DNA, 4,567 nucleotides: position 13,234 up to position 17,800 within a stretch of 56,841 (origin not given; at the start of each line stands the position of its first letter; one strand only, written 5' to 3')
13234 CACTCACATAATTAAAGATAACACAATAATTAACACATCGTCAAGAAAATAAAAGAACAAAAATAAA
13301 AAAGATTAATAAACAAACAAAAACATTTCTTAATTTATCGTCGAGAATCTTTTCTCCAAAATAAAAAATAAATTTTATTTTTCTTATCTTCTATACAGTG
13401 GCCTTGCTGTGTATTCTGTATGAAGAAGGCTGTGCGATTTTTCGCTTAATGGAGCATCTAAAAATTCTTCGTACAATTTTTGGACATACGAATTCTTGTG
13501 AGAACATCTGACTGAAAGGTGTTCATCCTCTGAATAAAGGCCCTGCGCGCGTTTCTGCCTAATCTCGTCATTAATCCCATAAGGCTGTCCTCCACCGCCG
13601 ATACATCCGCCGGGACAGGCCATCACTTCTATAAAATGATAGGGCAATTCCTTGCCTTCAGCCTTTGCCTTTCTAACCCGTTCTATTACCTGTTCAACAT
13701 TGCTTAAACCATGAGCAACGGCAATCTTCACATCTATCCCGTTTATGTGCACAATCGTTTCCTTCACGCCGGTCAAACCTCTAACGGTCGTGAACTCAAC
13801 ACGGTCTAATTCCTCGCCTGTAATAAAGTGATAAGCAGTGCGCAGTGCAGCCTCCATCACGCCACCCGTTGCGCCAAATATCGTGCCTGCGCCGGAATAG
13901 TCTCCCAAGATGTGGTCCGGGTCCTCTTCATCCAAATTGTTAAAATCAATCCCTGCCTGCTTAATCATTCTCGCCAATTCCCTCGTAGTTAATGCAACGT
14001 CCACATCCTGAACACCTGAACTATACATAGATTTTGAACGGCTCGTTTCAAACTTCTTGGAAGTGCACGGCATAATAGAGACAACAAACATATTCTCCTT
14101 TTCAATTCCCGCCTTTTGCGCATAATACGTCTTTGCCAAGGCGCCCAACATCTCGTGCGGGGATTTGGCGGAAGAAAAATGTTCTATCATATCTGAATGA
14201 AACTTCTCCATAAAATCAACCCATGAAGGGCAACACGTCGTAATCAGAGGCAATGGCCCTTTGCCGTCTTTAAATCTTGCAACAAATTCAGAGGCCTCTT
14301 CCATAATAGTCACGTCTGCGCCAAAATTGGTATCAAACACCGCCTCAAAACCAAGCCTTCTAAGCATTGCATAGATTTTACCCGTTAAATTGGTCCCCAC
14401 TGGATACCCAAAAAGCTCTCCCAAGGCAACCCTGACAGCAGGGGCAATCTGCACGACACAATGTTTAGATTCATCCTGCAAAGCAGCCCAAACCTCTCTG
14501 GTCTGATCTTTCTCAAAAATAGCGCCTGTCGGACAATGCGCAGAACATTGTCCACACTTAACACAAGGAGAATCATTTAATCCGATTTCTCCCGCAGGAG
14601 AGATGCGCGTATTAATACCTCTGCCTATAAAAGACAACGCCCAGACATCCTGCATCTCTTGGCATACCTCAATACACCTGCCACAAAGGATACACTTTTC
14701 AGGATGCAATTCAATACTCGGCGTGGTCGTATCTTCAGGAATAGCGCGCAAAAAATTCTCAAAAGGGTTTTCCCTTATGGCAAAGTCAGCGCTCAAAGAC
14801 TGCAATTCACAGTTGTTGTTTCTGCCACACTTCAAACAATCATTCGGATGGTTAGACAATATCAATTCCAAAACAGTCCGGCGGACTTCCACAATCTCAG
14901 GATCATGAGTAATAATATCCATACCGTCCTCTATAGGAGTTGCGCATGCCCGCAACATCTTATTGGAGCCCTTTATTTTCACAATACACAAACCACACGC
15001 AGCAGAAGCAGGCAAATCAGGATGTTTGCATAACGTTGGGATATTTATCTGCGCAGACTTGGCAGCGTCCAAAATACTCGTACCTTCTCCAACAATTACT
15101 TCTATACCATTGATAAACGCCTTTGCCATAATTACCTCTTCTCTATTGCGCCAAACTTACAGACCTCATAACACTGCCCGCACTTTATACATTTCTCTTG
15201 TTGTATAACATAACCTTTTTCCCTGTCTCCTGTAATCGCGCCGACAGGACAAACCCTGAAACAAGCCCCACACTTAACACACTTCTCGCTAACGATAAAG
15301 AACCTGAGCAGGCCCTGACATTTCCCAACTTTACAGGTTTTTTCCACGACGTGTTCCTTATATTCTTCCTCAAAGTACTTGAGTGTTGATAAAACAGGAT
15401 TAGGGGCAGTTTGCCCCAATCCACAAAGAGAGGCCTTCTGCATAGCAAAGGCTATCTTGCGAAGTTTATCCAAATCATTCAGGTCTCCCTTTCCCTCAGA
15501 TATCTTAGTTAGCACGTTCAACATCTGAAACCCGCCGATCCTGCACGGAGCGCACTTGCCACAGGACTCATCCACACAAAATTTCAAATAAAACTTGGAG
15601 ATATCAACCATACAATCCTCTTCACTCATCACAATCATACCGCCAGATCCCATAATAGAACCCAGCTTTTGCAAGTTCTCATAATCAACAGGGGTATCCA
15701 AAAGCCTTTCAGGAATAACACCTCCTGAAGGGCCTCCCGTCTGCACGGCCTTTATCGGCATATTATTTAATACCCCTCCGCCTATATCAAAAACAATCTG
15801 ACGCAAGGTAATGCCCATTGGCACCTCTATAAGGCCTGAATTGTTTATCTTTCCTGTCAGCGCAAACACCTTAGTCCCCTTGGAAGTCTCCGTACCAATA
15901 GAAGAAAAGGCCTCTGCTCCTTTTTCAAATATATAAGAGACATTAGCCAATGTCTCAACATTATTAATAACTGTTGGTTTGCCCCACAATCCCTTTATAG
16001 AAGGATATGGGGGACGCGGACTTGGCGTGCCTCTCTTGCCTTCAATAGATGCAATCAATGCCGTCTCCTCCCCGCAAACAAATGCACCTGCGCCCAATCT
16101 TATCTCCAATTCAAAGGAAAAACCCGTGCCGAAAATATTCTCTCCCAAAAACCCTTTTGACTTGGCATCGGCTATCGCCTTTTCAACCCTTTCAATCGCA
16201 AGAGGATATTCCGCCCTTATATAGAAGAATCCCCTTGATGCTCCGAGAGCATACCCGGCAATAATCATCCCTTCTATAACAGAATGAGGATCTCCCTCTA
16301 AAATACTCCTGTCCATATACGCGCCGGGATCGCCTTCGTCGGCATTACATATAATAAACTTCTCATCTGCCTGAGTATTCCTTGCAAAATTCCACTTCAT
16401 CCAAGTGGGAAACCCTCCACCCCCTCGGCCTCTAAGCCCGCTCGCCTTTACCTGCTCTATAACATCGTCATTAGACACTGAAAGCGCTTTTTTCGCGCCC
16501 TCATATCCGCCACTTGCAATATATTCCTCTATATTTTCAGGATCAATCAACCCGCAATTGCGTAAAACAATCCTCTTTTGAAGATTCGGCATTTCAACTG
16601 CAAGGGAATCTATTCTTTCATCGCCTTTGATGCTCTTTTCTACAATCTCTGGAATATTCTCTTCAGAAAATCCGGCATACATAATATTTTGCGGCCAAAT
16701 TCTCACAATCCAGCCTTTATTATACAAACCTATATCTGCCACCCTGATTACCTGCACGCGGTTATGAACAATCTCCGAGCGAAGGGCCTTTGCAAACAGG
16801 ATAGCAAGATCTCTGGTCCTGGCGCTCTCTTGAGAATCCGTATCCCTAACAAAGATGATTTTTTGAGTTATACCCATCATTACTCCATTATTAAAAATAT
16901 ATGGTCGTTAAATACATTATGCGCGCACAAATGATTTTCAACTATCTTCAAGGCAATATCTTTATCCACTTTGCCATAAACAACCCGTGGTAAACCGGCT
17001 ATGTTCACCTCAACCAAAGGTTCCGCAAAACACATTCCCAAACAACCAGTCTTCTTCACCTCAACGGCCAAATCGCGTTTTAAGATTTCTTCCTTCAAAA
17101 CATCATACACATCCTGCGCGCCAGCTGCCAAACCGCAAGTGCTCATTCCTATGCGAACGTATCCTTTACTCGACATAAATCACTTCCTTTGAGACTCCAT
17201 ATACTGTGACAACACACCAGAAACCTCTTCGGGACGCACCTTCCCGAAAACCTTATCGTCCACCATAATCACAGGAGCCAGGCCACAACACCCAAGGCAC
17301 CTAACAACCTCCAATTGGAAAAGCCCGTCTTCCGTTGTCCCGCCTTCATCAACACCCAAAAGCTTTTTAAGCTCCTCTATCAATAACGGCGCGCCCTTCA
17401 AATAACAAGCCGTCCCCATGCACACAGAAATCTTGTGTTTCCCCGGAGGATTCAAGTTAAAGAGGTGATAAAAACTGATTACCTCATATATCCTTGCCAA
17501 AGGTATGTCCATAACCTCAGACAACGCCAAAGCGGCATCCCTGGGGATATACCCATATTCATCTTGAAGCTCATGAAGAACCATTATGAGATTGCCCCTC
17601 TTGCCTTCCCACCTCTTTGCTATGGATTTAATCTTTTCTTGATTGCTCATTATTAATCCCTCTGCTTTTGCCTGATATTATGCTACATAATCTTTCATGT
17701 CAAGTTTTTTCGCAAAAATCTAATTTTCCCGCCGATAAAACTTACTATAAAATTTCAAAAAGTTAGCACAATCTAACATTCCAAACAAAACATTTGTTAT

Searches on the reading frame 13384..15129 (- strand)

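Call 19: search_protein_families(library=pfam, proteins=[window:13384-15129:-])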
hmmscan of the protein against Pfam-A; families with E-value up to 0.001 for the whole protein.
window:13384-15129:- (581 aa): 12 families
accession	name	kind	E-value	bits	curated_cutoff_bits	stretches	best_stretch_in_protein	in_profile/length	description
PF02906.19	Fe_hyd_lg_C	-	1.7e-93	313.2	22.1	1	222-513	1-245/245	Iron only hydrogenase large subunit, C-terminal domain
PF02256.22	Fe_hyd_SSU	-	3.1e-24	85.2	24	1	521-576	1-56/56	Iron hydrogenase small subunit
PF10588.14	NADH-G_4Fe-4S_3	-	4.4e-16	58.6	27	1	83-121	1-39/40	NADH-ubiquinone oxidoreductase-G iron-sulfur binding region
PF13510.11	Fer2_4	-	2.3e-15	56.8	22.8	1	5-75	7-80/82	2Fe-2S iron-sulfur cluster binding domain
PF13237.11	Fer4_10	-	1.3e-07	31.9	25.5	0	184-211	4-29/53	4Fe-4S dicluster domain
PF00037.32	Fer4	-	1.4e-07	31.5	21.1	2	188-204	7-23/24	4Fe-4S binding domain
PF12838.12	Fer4_7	-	1.5e-06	29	27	1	145-203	1-52/52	4Fe-4S dicluster domain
PF13187.11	Fer4_9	-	1.2e-05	25.7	27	1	145-204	1-52/52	4Fe-4S dicluster domain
PF22117.2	Fer4_Nqo3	-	1.4e-05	25.7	27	1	137-203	2-65/67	NADH-quinone oxidoreductase subunit 3, ferredoxin-like domain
PF13484.11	Fer4_16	-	0.00028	22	30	0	189-211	2-21/66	4Fe-4S double cluster binding domain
PF25160.1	LdpA_Fe-S-bd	-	0.00053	20.2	27.6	0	183-208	22-47/49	LdpA Fe-S cluster-binding domain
PF12837.12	Fer4_6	-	0.00065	20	25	0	186-204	6-24/24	4Fe-4S binding domain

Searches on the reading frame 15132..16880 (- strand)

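Call 19: search_protein_families(library=pfam, proteins=[window:15132-16880:-])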
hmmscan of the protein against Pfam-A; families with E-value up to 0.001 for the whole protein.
window:15132-16880:- (582 aa): 12 families
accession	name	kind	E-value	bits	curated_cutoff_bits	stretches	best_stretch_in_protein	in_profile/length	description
PF01512.22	Complex1_51K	-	1.4e-47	161.8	31.2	1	144-315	1-149/150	Nuo51 FMN-binding domain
PF10589.14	NADH_4Fe-4S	-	2.6e-31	107.8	23.5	1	427-510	2-85/85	NADH-ubiquinone oxidoreductase-F iron-sulfur binding region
PF00037.32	Fer4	-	3.3e-15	55.6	21.1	2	529-550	3-24/24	4Fe-4S binding domain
PF12837.12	Fer4_6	-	2.6e-10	40.2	25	2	530-549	5-24/24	4Fe-4S binding domain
PF12838.12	Fer4_7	-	8.2e-10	39.4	27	1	533-578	1-52/52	4Fe-4S dicluster domain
PF13237.11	Fer4_10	-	3e-09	37.1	25.5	1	529-574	4-52/53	4Fe-4S dicluster domain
PF14697.11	Fer4_21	-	1.7e-08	34.9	35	1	529-579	3-57/59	4Fe-4S dicluster domain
PF13187.11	Fer4_9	-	1.7e-08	34.8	27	1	533-579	1-52/52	4Fe-4S dicluster domain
PF12797.12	Fer4_2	-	1.8e-07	31.1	24.5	1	527-546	3-22/22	4Fe-4S binding domain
PF13183.11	Fer4_8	-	0.00014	22.8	27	0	532-557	3-28/68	4Fe-4S dicluster domain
PF13484.11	Fer4_16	-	0.00026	22.2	30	1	533-554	1-21/66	4Fe-4S double cluster binding domain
PF25160.1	LdpA_Fe-S-bd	-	0.00046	20.3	27.6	0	543-581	12-45/49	LdpA Fe-S cluster-binding domain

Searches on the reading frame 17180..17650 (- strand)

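Call 19: search_protein_families(library=pfam, proteins=[window:17180-17650:-])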
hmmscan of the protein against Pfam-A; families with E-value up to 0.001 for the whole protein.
window:17180-17650:- (156 aa): 1 family
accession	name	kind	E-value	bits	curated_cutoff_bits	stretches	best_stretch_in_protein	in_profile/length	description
PF01257.25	2Fe-2S_thioredx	-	2.3e-48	164.2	24.8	1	7-150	1-144/145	Thioredoxin-like [2Fe-2S] ferredoxin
